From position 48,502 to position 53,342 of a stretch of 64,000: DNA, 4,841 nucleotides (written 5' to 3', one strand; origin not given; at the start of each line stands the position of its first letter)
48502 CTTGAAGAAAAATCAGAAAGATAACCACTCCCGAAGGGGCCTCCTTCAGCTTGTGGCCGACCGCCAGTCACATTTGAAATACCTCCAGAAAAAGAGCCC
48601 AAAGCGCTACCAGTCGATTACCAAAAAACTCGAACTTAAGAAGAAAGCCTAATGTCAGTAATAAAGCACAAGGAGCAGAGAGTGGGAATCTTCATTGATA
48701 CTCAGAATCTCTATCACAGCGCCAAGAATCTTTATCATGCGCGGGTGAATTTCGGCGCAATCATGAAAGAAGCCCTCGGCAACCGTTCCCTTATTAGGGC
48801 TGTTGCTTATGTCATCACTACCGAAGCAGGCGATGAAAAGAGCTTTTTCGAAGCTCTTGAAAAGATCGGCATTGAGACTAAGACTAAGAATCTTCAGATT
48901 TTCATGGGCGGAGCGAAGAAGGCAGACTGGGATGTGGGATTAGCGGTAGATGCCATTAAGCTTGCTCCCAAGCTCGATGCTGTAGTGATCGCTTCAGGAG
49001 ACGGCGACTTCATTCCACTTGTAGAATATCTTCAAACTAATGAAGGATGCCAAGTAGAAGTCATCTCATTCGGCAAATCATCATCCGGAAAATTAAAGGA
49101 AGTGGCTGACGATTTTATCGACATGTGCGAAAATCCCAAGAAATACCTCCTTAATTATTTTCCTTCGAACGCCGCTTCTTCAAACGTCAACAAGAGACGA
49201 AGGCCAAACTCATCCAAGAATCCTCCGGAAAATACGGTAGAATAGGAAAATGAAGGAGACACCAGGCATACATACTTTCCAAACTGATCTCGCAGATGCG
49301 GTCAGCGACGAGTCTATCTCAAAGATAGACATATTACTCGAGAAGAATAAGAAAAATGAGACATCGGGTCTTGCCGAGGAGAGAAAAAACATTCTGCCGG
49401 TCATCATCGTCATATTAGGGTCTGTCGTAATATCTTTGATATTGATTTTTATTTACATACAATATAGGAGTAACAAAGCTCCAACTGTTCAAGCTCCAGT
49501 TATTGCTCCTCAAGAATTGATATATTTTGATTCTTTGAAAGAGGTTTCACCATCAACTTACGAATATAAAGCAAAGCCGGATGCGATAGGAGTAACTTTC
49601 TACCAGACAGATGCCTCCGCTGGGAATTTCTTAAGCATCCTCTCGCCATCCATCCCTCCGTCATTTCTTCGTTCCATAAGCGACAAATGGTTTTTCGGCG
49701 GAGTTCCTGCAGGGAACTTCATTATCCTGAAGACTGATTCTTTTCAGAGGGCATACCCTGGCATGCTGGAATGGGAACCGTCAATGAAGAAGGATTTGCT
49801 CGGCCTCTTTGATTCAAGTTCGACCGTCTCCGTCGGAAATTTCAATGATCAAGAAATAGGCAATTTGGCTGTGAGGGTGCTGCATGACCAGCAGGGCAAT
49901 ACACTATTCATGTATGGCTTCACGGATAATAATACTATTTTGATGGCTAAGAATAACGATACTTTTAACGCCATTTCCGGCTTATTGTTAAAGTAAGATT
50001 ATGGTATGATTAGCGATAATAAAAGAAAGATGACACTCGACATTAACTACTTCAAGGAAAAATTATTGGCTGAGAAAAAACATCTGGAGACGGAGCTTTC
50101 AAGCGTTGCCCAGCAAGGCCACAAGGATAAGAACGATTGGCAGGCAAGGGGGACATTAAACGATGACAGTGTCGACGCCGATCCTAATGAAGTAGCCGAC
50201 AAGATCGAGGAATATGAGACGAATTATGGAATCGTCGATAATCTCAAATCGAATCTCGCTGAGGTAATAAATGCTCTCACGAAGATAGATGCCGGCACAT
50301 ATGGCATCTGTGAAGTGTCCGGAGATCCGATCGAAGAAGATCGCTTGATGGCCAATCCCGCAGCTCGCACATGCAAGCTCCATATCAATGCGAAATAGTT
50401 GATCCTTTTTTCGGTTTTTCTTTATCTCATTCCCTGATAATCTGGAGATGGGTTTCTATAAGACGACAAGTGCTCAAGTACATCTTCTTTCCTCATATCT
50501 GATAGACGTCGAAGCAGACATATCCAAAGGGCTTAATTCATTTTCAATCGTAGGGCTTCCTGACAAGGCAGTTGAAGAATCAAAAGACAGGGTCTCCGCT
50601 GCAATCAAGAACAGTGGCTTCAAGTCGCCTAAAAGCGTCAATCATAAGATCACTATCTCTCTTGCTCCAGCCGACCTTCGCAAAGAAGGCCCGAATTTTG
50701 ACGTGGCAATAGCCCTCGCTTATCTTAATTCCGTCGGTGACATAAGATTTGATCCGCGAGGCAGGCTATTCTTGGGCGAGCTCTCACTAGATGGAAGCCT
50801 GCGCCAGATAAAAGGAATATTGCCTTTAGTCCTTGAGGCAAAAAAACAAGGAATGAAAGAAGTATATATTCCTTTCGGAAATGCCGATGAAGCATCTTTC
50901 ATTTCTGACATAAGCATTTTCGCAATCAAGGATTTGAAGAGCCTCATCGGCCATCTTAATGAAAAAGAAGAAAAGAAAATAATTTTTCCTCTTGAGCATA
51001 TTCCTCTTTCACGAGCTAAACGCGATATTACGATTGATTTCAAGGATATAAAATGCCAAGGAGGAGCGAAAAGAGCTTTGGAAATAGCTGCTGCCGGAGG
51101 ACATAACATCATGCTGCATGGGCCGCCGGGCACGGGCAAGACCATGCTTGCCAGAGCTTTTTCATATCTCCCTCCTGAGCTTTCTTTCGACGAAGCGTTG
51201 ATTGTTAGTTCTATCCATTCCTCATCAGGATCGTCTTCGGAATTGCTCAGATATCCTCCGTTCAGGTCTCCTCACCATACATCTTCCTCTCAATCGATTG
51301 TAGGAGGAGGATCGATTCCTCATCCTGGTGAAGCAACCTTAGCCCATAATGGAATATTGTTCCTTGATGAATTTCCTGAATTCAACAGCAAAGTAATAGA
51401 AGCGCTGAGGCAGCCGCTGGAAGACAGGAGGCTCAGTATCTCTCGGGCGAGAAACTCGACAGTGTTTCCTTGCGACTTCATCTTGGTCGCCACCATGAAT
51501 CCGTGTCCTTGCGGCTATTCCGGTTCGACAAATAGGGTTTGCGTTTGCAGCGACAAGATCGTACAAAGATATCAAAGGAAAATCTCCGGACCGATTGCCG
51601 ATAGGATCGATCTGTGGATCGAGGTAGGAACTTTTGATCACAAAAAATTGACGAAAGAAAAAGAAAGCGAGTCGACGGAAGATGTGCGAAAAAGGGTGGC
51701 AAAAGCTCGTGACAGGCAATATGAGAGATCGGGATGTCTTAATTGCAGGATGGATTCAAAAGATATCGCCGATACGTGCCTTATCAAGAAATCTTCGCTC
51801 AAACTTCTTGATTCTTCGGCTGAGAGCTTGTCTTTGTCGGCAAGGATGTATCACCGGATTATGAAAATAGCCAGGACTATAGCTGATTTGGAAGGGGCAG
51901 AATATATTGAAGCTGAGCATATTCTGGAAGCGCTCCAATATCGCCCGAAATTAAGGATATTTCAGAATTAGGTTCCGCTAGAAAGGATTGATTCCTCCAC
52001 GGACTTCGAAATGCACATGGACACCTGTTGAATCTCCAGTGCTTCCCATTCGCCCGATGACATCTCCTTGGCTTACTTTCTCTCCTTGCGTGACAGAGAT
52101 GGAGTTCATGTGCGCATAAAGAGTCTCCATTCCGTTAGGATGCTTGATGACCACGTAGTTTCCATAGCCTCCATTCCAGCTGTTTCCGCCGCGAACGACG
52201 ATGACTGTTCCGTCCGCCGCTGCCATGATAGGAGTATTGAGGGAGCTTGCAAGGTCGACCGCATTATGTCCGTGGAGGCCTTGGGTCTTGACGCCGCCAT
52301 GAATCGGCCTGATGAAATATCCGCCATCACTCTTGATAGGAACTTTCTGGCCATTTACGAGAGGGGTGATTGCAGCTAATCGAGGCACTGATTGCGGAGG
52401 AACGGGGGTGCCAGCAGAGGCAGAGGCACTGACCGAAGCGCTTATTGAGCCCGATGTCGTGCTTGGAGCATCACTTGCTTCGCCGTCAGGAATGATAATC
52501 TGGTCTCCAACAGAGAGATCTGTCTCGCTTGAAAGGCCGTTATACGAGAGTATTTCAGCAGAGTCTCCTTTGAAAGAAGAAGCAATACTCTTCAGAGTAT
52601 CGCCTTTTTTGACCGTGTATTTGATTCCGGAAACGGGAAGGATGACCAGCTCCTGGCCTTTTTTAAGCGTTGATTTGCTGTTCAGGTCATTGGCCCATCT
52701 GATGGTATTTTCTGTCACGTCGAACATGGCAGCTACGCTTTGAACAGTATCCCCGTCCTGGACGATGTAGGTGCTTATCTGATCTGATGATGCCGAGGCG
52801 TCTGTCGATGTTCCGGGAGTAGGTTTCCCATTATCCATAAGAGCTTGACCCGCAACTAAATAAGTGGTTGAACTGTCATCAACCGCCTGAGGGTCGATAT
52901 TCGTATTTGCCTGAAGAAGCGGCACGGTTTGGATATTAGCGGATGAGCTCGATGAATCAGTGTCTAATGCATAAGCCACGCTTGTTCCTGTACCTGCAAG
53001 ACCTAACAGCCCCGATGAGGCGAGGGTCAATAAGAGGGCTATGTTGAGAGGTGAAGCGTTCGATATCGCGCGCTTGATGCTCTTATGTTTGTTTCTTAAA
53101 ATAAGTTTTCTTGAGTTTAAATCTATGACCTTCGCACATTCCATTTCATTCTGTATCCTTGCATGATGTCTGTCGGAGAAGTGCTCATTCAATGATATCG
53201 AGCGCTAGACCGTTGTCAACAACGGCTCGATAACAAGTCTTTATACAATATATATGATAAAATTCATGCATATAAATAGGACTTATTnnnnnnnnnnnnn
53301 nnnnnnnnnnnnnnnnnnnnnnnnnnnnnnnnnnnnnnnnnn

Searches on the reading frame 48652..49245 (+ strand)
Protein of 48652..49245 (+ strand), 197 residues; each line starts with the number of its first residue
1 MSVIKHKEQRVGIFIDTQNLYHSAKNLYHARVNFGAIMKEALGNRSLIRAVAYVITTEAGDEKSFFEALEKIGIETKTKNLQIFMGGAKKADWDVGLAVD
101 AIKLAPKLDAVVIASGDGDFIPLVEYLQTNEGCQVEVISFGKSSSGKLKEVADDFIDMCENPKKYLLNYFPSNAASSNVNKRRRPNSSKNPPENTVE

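Call 7: search_protein_families(library=pfam, proteins=[window:48652-49245:+], max_evalue=0.001)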
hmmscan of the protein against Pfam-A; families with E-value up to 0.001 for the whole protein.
window:48652-49245:+ (197 aa): 1 family
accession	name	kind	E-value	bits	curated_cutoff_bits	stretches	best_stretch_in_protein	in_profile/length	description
PF01936.24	NYN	-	7.9e-35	120.9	24.2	1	10-158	1-144/145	NYN domain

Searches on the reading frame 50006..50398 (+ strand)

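Call 7: search_protein_families(library=pfam, proteins=[window:50006-50398:+], max_evalue=0.001)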
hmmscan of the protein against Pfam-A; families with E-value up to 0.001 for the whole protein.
window:50006-50398:+ (130 aa): 1 family
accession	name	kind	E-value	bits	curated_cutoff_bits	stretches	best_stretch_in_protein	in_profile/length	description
PF01258.23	zf-dskA_traR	-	1.6e-09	38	24.9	1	97-124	1-28/36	Prokaryotic dksA/traR C4-type zinc finger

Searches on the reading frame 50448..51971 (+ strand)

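Call 7: search_protein_families(library=pfam, proteins=[window:50448-51971:+], max_evalue=0.001)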
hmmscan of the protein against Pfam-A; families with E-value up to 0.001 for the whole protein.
window:50448-51971:+ (507 aa): 12 families
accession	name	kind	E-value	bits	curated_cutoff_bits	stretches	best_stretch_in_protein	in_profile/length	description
PF01078.27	Mg_chelatase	-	5e-82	274.7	20.3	1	197-399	1-205/207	Magnesium chelatase, subunit ChlI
PF13541.12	ChlI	-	1.2e-40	138.7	27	1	21-145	1-121/121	Subunit ChlI of Mg-chelatase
PF13335.12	Mg_chelatase_C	-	2.8e-29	102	26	1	408-499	2-94/94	Magnesium chelatase, subunit ChlI C-terminal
PF07728.20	AAA_5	-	4e-12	46.8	22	1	220-357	1-126/139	AAA domain (dynein-related subfamily)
PF00493.29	MCM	-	2.1e-06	27.4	23.3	1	213-359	52-180/224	MCM P-loop domain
PF05362.19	Lon_C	-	7.2e-06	26.1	21.1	1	19-149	43-176/205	Lon protease (S16) C-terminal proteolytic domain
PF00004.35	AAA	-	2.7e-05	25.1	21.2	1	221-238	1-18/131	ATPase family associated with various cellular activities (AAA)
PF00158.32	Sigma54_activat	-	3.3e-05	24.1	20.2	0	292-347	85-138/168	Sigma-54 interaction domain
PF13191.12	AAA_16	-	0.00012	23.1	32.6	1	210-244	15-51/167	AAA ATPase domain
PF05496.18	RuvB_N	-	0.00028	21.1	27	0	220-237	35-52/159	Holliday junction DNA helicase RuvB P-loop domain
PF13401.12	AAA_22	-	0.00052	20.8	27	0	220-268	7-52/130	AAA domain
PF20030.5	bpMoxR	-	0.00082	18.9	27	0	211-239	24-52/205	MoxR domain in the MoxR-vWA-beta-propeller ternary systems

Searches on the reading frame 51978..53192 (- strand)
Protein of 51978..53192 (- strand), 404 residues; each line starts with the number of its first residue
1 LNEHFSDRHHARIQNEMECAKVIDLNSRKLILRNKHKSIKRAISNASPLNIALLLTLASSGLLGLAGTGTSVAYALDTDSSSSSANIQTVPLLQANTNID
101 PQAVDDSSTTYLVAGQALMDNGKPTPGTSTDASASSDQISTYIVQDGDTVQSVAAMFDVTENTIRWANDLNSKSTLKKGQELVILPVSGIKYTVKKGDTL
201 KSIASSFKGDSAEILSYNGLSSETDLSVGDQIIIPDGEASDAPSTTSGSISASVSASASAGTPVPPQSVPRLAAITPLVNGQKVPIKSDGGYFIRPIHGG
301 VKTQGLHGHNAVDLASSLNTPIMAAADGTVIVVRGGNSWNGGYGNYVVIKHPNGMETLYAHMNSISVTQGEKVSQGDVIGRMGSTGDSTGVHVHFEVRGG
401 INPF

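Call 7: search_protein_families(library=pfam, proteins=[window:51978-53192:-], max_evalue=0.001)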
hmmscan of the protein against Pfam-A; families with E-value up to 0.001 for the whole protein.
window:51978-53192:- (404 aa): 7 families
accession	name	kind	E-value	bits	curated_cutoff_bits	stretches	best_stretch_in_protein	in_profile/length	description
PF01551.29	Peptidase_M23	-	5.8e-31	107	28.7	1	308-399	2-89/96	Peptidase family M23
PF01476.26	LysM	-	1.1e-23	83.3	20.9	2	192-235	1-43/43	LysM domain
PF23473.1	LysM3_LYK4_5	-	7.5e-15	55.2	29.3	2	141-173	4-36/48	LYK4/5 LysM3 domain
PF23446.1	LysM1_NFP_LYK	-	1.7e-08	35.6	36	0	142-187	8-55/60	NFP/LYK LysM1 domain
PF23462.1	LysM3_NFP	-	2.1e-06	28.6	28.1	0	141-171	4-35/48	NFP LysM3 domain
PF23577.1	LysM_RLK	-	5.7e-06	26.7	27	0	141-186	2-44/44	LysM domain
PF23472.1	LysM2_CERK1_LYK3_4_5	-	0.00061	20.1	27.4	0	190-235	6-54/56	LYK3/4/5 LysM2 domain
